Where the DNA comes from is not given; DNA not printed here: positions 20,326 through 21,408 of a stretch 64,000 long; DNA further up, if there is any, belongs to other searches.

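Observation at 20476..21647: Uncharacterised secreted two-gene cassette, copy 1: DUF6152-like protein with mature His-His N-terminus plus a 260-aa partner, co-transcribed with an aldehyde dehydrogenase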

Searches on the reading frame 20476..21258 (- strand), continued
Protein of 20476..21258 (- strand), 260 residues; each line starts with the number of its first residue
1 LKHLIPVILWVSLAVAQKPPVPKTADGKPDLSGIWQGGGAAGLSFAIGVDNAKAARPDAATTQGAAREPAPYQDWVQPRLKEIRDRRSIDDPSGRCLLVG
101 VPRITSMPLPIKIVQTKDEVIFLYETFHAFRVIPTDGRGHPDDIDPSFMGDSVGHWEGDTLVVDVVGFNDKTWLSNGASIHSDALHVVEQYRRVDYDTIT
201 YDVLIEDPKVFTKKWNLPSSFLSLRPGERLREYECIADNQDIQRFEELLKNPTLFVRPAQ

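Call 51: get_annotated_region(hit=H1, flank=8000)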
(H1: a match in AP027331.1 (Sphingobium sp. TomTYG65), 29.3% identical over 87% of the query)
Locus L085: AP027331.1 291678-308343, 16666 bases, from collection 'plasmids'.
description: Sphingobium sp. TomTYG65 plasmid pTomTYG65a DNA, complete genome
organism: Sphingobium sp. TomTYG65 (NCBI taxid 3028888)
taxonomy: Bacteria; Pseudomonadota; Alphaproteobacteria; Sphingomonadales; Sphingomonadaceae; Sphingobium; Sphingobium sp. TomTYG65
host: -; source: -; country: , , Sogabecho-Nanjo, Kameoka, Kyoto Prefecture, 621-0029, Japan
typing (MOB-suite, as given by PLSDB): non-mobilizable; replicon rep_cluster_545
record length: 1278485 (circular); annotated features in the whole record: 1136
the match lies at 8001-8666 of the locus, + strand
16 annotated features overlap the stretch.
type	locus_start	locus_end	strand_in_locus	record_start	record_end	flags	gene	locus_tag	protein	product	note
CDS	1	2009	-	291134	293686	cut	-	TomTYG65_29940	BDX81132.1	ligand-gated channel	-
CDS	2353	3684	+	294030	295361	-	-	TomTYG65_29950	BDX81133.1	monooxygenase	-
CDS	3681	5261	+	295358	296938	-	-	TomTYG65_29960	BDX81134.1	oxidoreductase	-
CDS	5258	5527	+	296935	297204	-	-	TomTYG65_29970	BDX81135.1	hypothetical protein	-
CDS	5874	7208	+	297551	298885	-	-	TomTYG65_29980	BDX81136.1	monooxygenase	-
CDS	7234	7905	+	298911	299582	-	-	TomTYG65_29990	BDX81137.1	peroxiredoxin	-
CDS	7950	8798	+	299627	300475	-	-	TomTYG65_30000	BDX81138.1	hypothetical protein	-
CDS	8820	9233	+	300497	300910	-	-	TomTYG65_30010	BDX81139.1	hypothetical protein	-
CDS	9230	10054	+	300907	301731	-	-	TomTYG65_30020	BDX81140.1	hypothetical protein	-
CDS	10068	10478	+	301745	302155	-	-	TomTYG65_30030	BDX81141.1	hypothetical protein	-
CDS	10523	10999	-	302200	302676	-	-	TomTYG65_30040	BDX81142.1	hypothetical protein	-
CDS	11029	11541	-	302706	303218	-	-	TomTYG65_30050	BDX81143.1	hypothetical protein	-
CDS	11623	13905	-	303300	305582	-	fyuA_5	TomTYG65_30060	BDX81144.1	TonB-dependent receptor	-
CDS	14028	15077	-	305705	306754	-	-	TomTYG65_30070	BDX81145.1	hypothetical protein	-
CDS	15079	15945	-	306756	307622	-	tauD_1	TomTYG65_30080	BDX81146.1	taurine dioxygenase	-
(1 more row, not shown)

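Call 55: search_solved_structures(query=A3, max_evalue=10, show_alignments=2)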
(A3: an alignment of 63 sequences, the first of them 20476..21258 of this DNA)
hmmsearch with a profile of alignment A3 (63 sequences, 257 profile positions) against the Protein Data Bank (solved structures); distinct sequences matched with E-value up to 10: 1.
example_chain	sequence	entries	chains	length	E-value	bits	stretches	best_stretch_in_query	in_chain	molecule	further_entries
8ubk_O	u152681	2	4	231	2.5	10.6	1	7-89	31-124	Achaete-scute homolog 1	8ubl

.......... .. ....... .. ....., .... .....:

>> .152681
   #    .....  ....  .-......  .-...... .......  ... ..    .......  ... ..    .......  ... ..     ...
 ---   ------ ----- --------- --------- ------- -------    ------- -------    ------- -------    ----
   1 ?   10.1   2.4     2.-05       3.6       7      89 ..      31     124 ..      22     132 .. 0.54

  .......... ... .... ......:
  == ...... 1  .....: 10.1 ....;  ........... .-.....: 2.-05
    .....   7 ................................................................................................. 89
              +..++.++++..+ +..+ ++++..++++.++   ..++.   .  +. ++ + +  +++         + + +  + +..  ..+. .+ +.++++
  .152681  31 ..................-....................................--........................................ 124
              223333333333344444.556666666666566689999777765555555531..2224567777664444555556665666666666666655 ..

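Call 56: search_protein_families(library=pfam, alignment_id=A3, max_evalue=0.1)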
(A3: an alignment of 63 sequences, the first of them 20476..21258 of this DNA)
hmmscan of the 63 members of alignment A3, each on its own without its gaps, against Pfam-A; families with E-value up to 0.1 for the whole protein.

A. member 1, window:20476-21258:- (260 aa): 0 families

B. families by the number of members that match (of 63 scanned): 5 families
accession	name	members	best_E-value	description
PF10884.14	DUF2683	1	0.0025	Protein of unknown function (DUF2683)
PF00775.27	Dioxygenase_C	1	0.0055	Dioxygenase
PF14596.11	STAT6_C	1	0.044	STAT6 C-terminal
PF18474.7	DUF5614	1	0.046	Family of unknown function (DUF5614)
PF11998.13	DUF3493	1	0.078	Low psii accumulation1 / Rep27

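Call 57: get_annotated_region(hit=H6, flank=9000)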
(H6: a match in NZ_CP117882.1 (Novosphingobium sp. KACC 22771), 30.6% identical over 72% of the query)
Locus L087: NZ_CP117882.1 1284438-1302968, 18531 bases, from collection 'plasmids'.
description: Novosphingobium sp. KACC 22771 plasmid unnamed1, complete sequence
organism: Novosphingobium sp. KACC 22771 (NCBI taxid 3025670)
taxonomy: Bacteria; Pseudomonadota; Alphaproteobacteria; Sphingomonadales; Sphingomonadaceae; Novosphingobium; Novosphingobium sp. KACC 22771
host: -; source: Single cell,soil; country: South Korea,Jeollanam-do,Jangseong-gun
typing (MOB-suite, as given by PLSDB): non-mobilizable; mating-pair formation MPF_F
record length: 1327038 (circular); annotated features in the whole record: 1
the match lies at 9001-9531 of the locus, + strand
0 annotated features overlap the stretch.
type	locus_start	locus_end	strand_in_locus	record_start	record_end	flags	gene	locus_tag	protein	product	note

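Call 58: get_annotated_region(hit=H7, flank=9000)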
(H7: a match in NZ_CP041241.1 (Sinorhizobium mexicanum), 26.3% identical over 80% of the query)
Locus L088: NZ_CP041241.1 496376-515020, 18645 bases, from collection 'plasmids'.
description: Sinorhizobium mexicanum strain ITTG R7 plasmid pEmeITTGR7c, complete sequence
organism: Sinorhizobium mexicanum (NCBI taxid 375549)
taxonomy: Bacteria; Pseudomonadota; Alphaproteobacteria; Hyphomicrobiales; Rhizobiaceae; Sinorhizobium; Sinorhizobium mexicanum
host: -; source: Acaciella angustissima,cell culture; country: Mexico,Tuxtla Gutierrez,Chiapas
typing (MOB-suite, as given by PLSDB): non-mobilizable; mating-pair formation MPF_T
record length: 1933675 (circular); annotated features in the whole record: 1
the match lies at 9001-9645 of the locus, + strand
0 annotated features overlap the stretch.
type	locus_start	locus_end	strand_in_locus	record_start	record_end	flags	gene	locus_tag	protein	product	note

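Call 66: search_protein_families(library=pfam, proteins=[P0275, P0327, P0332, P0282, P0320, L083:5622-6128:-, L088:7782-8279:+, L083:7517-8812:+, P0313], max_evalue=0.01)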
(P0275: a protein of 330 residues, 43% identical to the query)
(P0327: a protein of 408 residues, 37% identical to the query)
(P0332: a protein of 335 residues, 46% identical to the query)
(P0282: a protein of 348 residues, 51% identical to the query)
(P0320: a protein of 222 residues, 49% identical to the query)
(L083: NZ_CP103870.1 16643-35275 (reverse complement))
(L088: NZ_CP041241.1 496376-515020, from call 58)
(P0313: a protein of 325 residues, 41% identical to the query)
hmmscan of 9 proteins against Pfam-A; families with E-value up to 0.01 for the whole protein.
P0275 (330 aa): 2 families
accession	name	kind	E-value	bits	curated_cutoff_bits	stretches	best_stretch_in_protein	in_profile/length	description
PF13442.11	Cytochrome_CBB3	-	2.3e-15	57.1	27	1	25-93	3-68/68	Cytochrome C oxidase, cbb3-type, subunit III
PF00034.26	Cytochrom_C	-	1.4e-06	30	21.3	1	28-96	4-89/90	Cytochrome c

P0327 (408 aa): 0 families

P0332 (335 aa): 1 family
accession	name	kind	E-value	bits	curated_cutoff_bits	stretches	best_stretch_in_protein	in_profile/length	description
PF13620.12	CarboxypepD_reg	-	3.5e-11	43.7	32.3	1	39-104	12-78/82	Carboxypeptidase regulatory-like domain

P0282 (348 aa): 0 families

P0320 (222 aa): 1 family
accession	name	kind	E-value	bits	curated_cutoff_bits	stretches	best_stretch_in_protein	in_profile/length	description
PF19649.4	DUF6152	-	5.8e-13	49.2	27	1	2-67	26-91/98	Family of unknown function (DUF6152)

L083:5622-6128:- (168 aa): 0 families

L088:7782-8279:+ (165 aa): 1 family
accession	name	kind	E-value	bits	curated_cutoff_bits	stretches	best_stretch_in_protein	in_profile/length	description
PF03928.20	HbpS-like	-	4.4e-20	72.5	25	1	31-157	1-127/128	Haem degrading protein HbpS-like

L083:7517-8812:+ (431 aa): 1 family
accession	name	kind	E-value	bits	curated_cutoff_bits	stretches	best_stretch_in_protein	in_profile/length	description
PF01229.23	Glyco_hydro_39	-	1.9e-11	43.9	26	1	66-179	119-227/472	Glycosyl hydrolases family 39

P0313 (325 aa): 0 families

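Call 82: find_related_loci(query=A5, collection=metagenome_contigs, flank=7000)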
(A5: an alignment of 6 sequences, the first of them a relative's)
Query A5 (165 aa) in metagenome_contigs; peptide patterns used: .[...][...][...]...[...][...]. (x = any residue, [..] = any of these).
600 stretches matched a pattern (row limit reached: there are more); 580 encode a relative of the query (tblastn E <= 1e-3); the best 80 are kept; 80 distinct loci.
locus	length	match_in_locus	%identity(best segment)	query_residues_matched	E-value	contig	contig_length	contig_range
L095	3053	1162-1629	57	5-160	2e-56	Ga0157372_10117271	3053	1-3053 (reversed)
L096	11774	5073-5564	55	1-164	3e-54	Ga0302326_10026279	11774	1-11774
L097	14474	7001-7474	54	4-161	5e-52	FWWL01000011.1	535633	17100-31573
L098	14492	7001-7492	52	1-164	4e-52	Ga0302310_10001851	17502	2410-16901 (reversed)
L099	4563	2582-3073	54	1-164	6e-52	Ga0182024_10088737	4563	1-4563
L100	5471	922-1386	53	7-161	2e-51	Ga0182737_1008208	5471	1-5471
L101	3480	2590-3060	54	6-162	2e-50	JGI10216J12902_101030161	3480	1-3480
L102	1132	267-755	51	1-163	4e-52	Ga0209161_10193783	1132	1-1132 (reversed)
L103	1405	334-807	50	5-162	3e-50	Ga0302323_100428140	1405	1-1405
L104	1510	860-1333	51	6-163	1e-49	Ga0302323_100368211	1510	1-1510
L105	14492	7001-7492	50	1-164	4e-48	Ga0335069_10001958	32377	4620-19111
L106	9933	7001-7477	52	3-161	4e-48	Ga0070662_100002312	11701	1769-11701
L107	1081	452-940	48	1-162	2e-50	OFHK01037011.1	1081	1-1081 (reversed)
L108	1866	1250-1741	50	1-164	1e-48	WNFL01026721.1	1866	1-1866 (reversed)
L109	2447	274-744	50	5-161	1e-47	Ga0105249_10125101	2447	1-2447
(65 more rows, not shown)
